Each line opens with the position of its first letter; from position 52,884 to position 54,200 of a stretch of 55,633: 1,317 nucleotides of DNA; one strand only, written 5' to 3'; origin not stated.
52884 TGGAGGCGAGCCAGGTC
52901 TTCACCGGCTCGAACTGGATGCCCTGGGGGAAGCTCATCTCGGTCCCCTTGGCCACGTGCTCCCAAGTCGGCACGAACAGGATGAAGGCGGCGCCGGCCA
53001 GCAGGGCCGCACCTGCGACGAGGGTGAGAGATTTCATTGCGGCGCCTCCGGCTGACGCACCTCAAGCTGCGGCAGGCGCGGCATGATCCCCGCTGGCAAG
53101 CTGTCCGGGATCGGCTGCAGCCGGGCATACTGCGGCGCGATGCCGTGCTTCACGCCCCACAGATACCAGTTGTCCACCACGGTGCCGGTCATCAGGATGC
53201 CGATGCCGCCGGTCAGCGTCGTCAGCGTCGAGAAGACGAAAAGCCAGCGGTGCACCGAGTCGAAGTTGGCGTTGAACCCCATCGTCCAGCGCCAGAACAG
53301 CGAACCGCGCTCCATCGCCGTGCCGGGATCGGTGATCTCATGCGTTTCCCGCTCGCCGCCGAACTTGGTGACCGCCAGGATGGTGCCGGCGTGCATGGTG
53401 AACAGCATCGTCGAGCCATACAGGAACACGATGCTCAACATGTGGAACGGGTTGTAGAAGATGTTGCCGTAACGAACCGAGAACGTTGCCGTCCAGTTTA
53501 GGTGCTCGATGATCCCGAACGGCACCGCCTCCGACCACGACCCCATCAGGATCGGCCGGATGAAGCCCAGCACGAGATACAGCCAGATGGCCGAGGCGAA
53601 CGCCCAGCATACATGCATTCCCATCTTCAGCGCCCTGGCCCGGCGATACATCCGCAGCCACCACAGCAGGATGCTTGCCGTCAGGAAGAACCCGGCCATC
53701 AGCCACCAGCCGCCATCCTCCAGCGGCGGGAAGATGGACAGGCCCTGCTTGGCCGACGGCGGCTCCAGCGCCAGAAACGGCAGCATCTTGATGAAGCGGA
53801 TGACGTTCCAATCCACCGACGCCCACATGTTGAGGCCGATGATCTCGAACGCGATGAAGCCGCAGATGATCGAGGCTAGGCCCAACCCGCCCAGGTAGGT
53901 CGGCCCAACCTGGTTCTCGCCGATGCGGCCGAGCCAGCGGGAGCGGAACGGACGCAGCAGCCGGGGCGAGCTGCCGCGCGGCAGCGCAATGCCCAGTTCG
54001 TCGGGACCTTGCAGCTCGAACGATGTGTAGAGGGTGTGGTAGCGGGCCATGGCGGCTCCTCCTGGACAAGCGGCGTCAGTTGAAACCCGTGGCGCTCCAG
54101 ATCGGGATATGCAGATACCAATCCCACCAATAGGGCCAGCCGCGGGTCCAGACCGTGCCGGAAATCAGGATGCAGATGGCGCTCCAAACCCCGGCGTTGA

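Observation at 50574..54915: Stand-alone reaction-centre operon pufL-pufM-pufC-puhA-puhB with no pufBA, bch or crt genes nearby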

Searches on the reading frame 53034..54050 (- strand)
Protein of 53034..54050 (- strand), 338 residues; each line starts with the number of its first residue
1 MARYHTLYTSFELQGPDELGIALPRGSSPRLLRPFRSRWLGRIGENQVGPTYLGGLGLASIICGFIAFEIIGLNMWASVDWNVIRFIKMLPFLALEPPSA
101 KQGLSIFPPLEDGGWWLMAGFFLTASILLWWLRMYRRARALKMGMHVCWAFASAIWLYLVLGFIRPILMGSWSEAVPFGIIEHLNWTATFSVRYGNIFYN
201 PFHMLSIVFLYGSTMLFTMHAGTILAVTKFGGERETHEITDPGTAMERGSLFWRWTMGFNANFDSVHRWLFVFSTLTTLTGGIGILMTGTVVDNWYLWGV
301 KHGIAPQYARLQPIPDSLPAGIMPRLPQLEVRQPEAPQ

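Call 3: search_protein_families(library=pfam, proteins=[window:53034-54050:-])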
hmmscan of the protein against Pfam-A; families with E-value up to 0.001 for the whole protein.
window:53034-54050:- (338 aa): 1 family
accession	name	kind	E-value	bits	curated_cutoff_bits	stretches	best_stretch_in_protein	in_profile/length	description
PF00124.24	Photo_RC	-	2.6e-96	322.3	27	1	52-304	2-259/260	Photosynthetic reaction centre protein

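Call 4: search_protein_families(library=ncbifam, proteins=[window:53034-54050:-])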
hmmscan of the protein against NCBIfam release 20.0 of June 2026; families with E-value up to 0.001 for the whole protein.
window:53034-54050:- (338 aa): 5 families
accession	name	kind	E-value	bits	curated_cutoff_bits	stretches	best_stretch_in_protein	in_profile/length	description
TIGR01115.1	pufM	equivalog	4.4e-145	482.7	364.25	1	1-306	1-305/305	photosynthetic reaction center subunit M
NF011075.0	PRK14505.1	equivalog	3.3e-72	243.7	904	1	38-305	359-627/643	bifunctional photosynthetic reaction center subunit L/M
TIGR01157.1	pufL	equivalog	2.4e-34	118.8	266.2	1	58-297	3-228/239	photosynthetic reaction center subunit L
TIGR01151.1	psbA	equivalog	4.5e-08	32.2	596.05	1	121-225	117-220/360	photosystem II q(b) protein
TIGR01152.1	psbD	equivalog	8.8e-07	28.4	600.6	1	112-281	107-278/352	photosystem II D2 protein (photosystem q(a) protein)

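Call 9: find_encoding_contigs(protein=window:53034-54050:-, flank=10000, max_places=6)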
Protein window:53034-54050:- (338 aa): no gene with exactly this product is on record in the collection.

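Call 10: find_homologous_proteins(query=window:53034-54050:-, max_evalue=1e-30)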
Query window:53034-54050:- (338 aa): 7855 proteins with E <= 1e-30 among 8000 candidates; the best 120 are listed.
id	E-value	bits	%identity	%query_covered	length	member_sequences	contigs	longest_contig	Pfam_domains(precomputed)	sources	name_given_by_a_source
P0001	2.5e-221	752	94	100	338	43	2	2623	PF00124.25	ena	-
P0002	1.3e-193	661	86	97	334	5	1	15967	PF00124.25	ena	-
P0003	8.8e-186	636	81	98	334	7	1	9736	PF00124.25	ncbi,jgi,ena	jgi:photosynthetic reaction center M subunit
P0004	7.4e-183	626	81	97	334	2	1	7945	PF00124.25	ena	-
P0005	1.9e-178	611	81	92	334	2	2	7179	PF00124.25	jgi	-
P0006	6.3e-178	610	79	96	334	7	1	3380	PF00124.25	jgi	-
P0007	5.3e-177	607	81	92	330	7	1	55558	PF00124.25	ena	-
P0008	8.7e-177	606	77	100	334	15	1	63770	PF00124.25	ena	-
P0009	4.3e-176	604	78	97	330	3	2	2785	PF00124.25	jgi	-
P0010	3.7e-174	597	76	99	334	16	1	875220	PF00124.25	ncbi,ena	-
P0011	1.1e-173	596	76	99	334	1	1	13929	PF00124.25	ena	-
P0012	1.1e-172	592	75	100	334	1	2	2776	PF00124.25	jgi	jgi:photosynthetic reaction center M subunit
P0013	2.6e-172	591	79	91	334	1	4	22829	PF00124.25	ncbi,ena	-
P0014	1.2e-171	589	77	98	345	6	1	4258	PF00124.25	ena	-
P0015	2.1e-171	588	81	91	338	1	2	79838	PF00124.25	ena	-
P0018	4.6e-170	584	79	92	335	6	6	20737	PF00124.25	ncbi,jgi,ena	jgi:photosynthetic reaction center M subunit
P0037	3.6e-166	571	77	94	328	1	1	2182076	PF00124.25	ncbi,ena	-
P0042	1.4e-165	569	77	91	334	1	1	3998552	PF00124.25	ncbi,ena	-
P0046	3.0e-165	568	75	96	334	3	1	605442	PF00124.25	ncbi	-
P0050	3.1e-164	565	71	100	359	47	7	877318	PF00124.25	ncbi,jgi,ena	jgi:photosynthetic reaction center M subunit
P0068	1.4e-161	556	76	92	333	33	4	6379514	PF00124.25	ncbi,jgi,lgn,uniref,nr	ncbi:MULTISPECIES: photosynthetic reaction center subunit M [unclassified Methylobacterium]|jgi:phot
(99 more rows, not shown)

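Call 11: find_encoding_contigs(protein=P0002, flank=10000, max_places=3)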
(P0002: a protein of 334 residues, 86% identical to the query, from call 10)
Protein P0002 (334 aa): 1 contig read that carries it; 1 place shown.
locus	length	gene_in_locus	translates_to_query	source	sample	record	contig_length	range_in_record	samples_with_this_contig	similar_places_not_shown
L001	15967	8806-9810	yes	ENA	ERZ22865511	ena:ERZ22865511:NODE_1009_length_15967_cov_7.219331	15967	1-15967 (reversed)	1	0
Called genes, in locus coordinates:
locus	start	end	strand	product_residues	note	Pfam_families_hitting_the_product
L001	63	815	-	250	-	PF00106:adh_short, PF01370:Epimerase (weak), PF08659:KR (weak), PF13561:adh_short_C2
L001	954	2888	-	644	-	PF01541:GIY-YIG, PF27096:UvrC_M, PF02151:UVR, PF00633:HHH (faint), PF22920:UvrC_RNaseH, PF08459:UvrC_RNaseH_dom, PF14520:HHH_5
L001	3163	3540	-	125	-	PF02152:FolB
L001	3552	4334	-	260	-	PF00106:adh_short, PF08659:KR, PF13561:adh_short_C2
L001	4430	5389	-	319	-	PF00535:Glycos_transf_2, PF13641:Glyco_tranf_2_3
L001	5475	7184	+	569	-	-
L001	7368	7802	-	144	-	PF06347:SH3_4, PF08239:SH3_3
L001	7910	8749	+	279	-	PF00124:Photo_RC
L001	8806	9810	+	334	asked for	PF00124:Photo_RC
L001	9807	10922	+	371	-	PF02276:CytoC_RC, PF14522:Cytochrome_C7 (faint)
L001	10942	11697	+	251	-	PF03967:PRCH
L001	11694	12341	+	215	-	PF03703:bPH_2 (weak)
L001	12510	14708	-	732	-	PF00270:DEAD (faint), PF04851:ResIII, PF17757:UvrB_inter, PF27431:UvrB_3rd, PF00271:Helicase_C, PF12344:UvrB, PF02151:UVR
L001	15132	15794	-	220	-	PF00702:Hydrolase, PF12710:HAD (weak), PF13419:HAD_2, PF13242:Hydrolase_like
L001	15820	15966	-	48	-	?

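Call 12: find_encoding_contigs(protein=P0010, flank=10000, max_places=3)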
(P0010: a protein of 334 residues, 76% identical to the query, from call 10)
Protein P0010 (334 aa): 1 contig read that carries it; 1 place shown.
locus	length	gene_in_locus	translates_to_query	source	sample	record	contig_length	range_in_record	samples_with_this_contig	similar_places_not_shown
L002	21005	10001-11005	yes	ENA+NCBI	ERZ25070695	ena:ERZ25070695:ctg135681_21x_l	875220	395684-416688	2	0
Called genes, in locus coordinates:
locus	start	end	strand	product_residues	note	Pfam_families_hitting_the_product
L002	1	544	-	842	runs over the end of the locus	PF00343:Phosphorylase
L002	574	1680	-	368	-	PF01594:AI-2E_transport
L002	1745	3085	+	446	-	PF00132:Hexapep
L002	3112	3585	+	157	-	PF00190:Cupin_1 (weak), PF07883:Cupin_2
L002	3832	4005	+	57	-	-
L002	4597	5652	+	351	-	PF00106:adh_short (faint), PF01073:3Beta_HSD, PF01370:Epimerase, PF02719:Polysacc_synt_2, PF04321:RmlD_sub_bind, PF07993:NAD_binding_4, PF16363:GDP_Man_Dehyd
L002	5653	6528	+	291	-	PF00483:NTP_transferase, PF12804:NTP_transf_3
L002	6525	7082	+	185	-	PF00908:dTDP_sugar_isom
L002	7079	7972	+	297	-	PF01370:Epimerase, PF02719:Polysacc_synt_2 (weak), PF04321:RmlD_sub_bind, PF16363:GDP_Man_Dehyd, PF07993:NAD_binding_4 (weak)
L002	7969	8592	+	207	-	PF01613:Flavin_Reduct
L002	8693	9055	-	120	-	PF06347:SH3_4 (weak), PF08239:SH3_3 (weak)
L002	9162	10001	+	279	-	PF00124:Photo_RC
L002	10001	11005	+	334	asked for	PF00124:Photo_RC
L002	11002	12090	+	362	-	PF02276:CytoC_RC, PF14522:Cytochrome_C7 (faint)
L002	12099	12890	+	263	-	PF03967:PRCH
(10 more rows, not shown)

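Call 13: find_encoding_contigs(protein=P0008, flank=10000, max_places=3)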
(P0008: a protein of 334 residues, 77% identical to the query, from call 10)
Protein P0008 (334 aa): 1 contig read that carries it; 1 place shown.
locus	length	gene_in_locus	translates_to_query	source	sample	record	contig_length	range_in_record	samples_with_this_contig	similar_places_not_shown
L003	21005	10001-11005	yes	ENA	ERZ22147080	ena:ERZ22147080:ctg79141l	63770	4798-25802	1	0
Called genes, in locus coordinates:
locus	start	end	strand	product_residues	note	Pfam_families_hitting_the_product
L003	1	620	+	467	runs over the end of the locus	PF00015:MCPsignal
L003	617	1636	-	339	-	PF00497:SBP_bac_3, PF09084:NMT1 (faint)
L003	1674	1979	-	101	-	PF00202:Aminotran_3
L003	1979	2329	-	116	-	PF00202:Aminotran_3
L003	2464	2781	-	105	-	PF00202:Aminotran_3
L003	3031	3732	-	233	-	PF00392:GntR, PF07729:FCD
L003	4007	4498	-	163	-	PF10458:Val_tRNA-synt_C (weak)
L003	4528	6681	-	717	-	PF00133:tRNA-synt_1, PF13603:tRNA-synt_1_2 (weak), PF09334:tRNA-synt_1g (weak), PF08264:Anticodon_1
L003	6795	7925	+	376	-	PF07969:Amidohydro_3 (weak)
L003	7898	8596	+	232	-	PF06299:DUF1045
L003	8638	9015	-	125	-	PF08239:SH3_3 (weak)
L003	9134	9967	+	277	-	PF00124:Photo_RC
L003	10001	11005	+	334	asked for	PF00124:Photo_RC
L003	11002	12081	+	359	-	PF02276:CytoC_RC, PF14522:Cytochrome_C7 (faint)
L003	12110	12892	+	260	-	PF03967:PRCH, PF05239:PRC (faint)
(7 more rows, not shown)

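Call 21: find_encoding_contigs(protein=P0068, flank=10000, max_places=2)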
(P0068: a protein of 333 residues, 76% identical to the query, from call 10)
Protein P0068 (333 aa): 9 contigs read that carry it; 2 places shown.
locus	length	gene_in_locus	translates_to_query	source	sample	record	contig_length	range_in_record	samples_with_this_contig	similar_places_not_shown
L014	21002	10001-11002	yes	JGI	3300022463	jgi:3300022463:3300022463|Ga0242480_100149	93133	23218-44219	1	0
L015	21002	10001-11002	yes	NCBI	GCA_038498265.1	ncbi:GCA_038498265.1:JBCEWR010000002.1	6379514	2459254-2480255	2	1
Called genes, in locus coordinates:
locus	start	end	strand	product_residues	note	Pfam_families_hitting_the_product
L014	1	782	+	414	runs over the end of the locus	PF00042:Globin, PF00175:NAD_binding_1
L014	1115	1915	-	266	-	PF00027:cNMP_binding, PF13545:HTH_Crp_2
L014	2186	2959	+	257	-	-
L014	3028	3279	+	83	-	-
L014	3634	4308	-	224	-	PF00027:cNMP_binding, PF13545:HTH_Crp_2, PF12840:HTH_20 (faint), PF00325:Crp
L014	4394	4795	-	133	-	PF00072:Response_reg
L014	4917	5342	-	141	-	PF00571:CBS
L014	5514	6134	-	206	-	PF00072:Response_reg, PF00196:GerE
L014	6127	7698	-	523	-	PF00989:PAS (weak), PF13188:PAS_8 (faint), PF08447:PAS_3, PF00989:PAS, PF08448:PAS_4, PF13426:PAS_9, PF00512:HisKA, PF02518:HATPase_c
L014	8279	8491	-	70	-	-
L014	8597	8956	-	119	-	PF08239:SH3_3 (weak), PF06347:SH3_4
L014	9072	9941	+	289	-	PF00124:Photo_RC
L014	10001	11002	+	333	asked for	PF00124:Photo_RC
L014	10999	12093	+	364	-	PF02276:CytoC_RC, PF14522:Cytochrome_C7 (faint)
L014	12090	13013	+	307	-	PF03967:PRCH, PF05239:PRC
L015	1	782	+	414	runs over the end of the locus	PF00042:Globin, PF00175:NAD_binding_1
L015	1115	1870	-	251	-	PF00027:cNMP_binding, PF13545:HTH_Crp_2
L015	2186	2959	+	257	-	-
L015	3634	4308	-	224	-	PF00027:cNMP_binding, PF13545:HTH_Crp_2, PF12840:HTH_20 (faint), PF00325:Crp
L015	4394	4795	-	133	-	PF00072:Response_reg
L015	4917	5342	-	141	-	PF00571:CBS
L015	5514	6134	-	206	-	PF00072:Response_reg, PF00196:GerE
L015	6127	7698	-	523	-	PF00989:PAS (weak), PF13188:PAS_8 (faint), PF08447:PAS_3, PF00989:PAS, PF08448:PAS_4, PF13426:PAS_9, PF00512:HisKA, PF02518:HATPase_c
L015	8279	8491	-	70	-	-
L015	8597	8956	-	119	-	PF08239:SH3_3 (weak), PF06347:SH3_4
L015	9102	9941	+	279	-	PF00124:Photo_RC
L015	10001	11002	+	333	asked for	PF00124:Photo_RC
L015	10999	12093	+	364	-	PF02276:CytoC_RC, PF14522:Cytochrome_C7 (faint)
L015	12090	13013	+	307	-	PF03967:PRCH, PF05239:PRC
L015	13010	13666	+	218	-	PF03703:bPH_2 (weak)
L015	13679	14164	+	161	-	PF04982:TM_HPP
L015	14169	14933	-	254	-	PF00027:cNMP_binding, PF13545:HTH_Crp_2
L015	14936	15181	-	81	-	PF21834:DUF6894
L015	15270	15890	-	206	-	PF21966:AppA_SCHIC (weak), PF02310:B12-binding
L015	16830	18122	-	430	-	PF10011:DUF2254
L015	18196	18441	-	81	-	-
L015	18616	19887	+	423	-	PF00999:Na_H_Exchanger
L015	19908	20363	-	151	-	PF00034:Cytochrom_C, PF13442:Cytochrome_CBB3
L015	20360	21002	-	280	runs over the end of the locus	-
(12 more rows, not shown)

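Call 22: find_encoding_contigs(protein=P0042, flank=10000, max_places=2)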
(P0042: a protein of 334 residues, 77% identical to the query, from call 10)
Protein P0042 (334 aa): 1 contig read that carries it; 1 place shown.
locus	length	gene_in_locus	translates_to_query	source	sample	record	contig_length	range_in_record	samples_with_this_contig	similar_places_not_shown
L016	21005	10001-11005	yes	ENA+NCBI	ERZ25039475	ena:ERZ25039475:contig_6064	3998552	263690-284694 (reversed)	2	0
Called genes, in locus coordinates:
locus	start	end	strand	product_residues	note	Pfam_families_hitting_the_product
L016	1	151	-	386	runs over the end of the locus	PF03631:Virul_fac_BrkB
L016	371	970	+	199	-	PF03358:FMN_red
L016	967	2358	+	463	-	PF01266:DAO, PF07992:Pyr_redox_2 (weak), PF13450:NAD_binding_8 (weak), PF01266:DAO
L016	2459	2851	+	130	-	PF09842:DUF2069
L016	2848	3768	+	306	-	-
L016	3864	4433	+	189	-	PF02913:FAD-oxidase_C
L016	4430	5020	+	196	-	PF13511:DUF4124 (weak)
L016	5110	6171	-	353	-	PF01207:Dus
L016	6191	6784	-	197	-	PF01970:TctA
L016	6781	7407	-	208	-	PF01970:TctA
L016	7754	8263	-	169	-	PF07331:TctB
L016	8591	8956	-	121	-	PF06347:SH3_4, PF08239:SH3_3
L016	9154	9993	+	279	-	PF00124:Photo_RC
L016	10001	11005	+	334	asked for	PF00124:Photo_RC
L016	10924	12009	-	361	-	-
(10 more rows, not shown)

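Call 32: search_solved_structures(query=window:53034-54050:-, show_alignments=2, max_evalue=1e-50)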
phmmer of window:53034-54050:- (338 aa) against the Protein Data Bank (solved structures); distinct sequences matched with E-value up to 1e-50: 86 (the best 60 are shown).
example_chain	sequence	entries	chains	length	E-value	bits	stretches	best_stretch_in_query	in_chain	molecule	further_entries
9m8m_M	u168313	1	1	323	2.9e-148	497.2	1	1-317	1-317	Reaction center protein M chain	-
8zk2_M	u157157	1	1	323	4.5e-136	457.1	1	1-313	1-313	Reaction center protein M chain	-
7xxf_M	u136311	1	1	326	1.3e-135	455.6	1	2-313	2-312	Reaction center protein M chain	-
7vrj_M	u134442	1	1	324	9.2e-135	452.8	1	3-313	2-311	Photosynthetic reaction center M subunit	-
8wdu_M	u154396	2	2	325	3.8e-134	450.7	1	1-313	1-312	Reaction center protein M chain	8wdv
6z5r_M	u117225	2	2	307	4.6e-133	447.2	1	1-306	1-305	Reaction center protein M chain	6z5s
3wmm_M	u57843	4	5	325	1.6e-128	432.3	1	1-311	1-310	Photosynthetic reaction center M subunit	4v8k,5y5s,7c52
5b5m_M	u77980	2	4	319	2.3e-128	431.7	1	1-310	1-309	Photosynthetic reaction center M subunit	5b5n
1eys_M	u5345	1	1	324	3.4e-127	427.8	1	3-311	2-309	PHOTOSYNTHETIC REACTION CENTER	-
7o0u_M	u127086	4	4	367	3.3e-125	421.3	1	1-316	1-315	RC-M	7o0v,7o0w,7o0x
9h19_M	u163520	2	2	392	6.7e-125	420.3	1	1-310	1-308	Reaction center protein M chain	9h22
7c9r_M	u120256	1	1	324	8e-125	420.1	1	1-310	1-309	Reaction center protein M chain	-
8z82_M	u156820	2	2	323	5.7e-124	417.2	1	1-311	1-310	Reaction center protein M chain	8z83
7oy8_M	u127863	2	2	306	1.7e-123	415.7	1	2-306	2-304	Reaction center protein M chain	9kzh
7eqd_M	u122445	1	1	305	2.7e-123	415.1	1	21-306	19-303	Reaction center protein M chain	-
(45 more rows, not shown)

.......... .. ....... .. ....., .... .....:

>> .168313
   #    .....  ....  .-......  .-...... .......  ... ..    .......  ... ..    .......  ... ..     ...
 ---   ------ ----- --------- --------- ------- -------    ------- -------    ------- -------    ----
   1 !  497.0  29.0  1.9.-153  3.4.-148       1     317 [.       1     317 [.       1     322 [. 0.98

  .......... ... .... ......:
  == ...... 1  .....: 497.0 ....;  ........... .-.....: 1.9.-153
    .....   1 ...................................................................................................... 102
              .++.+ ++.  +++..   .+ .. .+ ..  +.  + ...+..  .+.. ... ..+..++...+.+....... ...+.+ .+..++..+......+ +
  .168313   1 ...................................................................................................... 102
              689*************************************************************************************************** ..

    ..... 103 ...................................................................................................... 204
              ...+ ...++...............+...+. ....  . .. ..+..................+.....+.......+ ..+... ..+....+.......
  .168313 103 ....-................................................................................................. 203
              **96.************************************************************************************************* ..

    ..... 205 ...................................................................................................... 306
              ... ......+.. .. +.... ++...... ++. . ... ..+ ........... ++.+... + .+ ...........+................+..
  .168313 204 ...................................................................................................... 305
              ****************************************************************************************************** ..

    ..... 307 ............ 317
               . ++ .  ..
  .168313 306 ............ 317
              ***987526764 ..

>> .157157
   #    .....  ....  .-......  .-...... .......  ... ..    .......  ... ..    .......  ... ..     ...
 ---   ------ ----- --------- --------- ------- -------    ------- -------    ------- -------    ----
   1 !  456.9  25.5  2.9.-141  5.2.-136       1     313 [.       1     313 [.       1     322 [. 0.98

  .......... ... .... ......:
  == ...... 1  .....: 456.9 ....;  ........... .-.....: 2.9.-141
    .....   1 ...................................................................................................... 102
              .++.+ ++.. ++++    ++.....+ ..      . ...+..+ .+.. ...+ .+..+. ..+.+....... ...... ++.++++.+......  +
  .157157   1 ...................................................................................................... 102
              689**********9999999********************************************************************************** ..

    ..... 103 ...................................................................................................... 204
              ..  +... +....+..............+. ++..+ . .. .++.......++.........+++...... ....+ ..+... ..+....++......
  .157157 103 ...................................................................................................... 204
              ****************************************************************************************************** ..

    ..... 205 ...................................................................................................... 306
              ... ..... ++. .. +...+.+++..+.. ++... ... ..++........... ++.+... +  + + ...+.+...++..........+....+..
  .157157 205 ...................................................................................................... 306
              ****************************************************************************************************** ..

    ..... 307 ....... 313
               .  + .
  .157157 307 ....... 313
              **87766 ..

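Call 63: search_solved_structures(query=P0068, max_evalue=1e-120, show_alignments=1)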
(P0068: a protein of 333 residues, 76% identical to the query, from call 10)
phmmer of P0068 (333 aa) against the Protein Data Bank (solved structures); distinct sequences matched with E-value up to 1e-120: 17.
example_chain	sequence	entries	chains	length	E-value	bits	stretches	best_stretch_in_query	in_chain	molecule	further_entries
9m8m_M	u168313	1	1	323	4.3e-150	503.2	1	1-315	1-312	Reaction center protein M chain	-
7xxf_M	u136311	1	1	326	4.5e-140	470.2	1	1-308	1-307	Reaction center protein M chain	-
8zk2_M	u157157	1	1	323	2.8e-138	464.3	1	1-310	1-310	Reaction center protein M chain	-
6z5r_M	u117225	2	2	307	2.5e-137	461.1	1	1-306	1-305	Reaction center protein M chain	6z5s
8wdu_M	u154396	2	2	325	6e-136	456.6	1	1-311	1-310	Reaction center protein M chain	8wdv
7vrj_M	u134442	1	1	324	5e-135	453.6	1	2-311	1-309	Photosynthetic reaction center M subunit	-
3wmm_M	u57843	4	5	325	2.2e-132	444.9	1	1-312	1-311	Photosynthetic reaction center M subunit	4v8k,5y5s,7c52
5b5m_M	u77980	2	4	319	7e-132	443.2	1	1-311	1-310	Photosynthetic reaction center M subunit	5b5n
7oy8_M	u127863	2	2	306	2.7e-131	441.3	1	2-306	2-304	Reaction center protein M chain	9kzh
7eqd_M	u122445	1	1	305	4.6e-131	440.5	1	4-306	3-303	Reaction center protein M chain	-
1eys_M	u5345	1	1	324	1.8e-130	438.6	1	2-312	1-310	PHOTOSYNTHETIC REACTION CENTER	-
7o0u_M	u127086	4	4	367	8.7e-130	436.3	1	3-310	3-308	RC-M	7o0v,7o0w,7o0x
9h19_M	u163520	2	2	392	8.8e-129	433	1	3-310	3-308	Reaction center protein M chain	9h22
7c9r_M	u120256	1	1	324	9.5e-129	432.9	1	1-310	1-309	Reaction center protein M chain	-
8z82_M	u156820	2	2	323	2.1e-127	428.5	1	1-320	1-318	Reaction center protein M chain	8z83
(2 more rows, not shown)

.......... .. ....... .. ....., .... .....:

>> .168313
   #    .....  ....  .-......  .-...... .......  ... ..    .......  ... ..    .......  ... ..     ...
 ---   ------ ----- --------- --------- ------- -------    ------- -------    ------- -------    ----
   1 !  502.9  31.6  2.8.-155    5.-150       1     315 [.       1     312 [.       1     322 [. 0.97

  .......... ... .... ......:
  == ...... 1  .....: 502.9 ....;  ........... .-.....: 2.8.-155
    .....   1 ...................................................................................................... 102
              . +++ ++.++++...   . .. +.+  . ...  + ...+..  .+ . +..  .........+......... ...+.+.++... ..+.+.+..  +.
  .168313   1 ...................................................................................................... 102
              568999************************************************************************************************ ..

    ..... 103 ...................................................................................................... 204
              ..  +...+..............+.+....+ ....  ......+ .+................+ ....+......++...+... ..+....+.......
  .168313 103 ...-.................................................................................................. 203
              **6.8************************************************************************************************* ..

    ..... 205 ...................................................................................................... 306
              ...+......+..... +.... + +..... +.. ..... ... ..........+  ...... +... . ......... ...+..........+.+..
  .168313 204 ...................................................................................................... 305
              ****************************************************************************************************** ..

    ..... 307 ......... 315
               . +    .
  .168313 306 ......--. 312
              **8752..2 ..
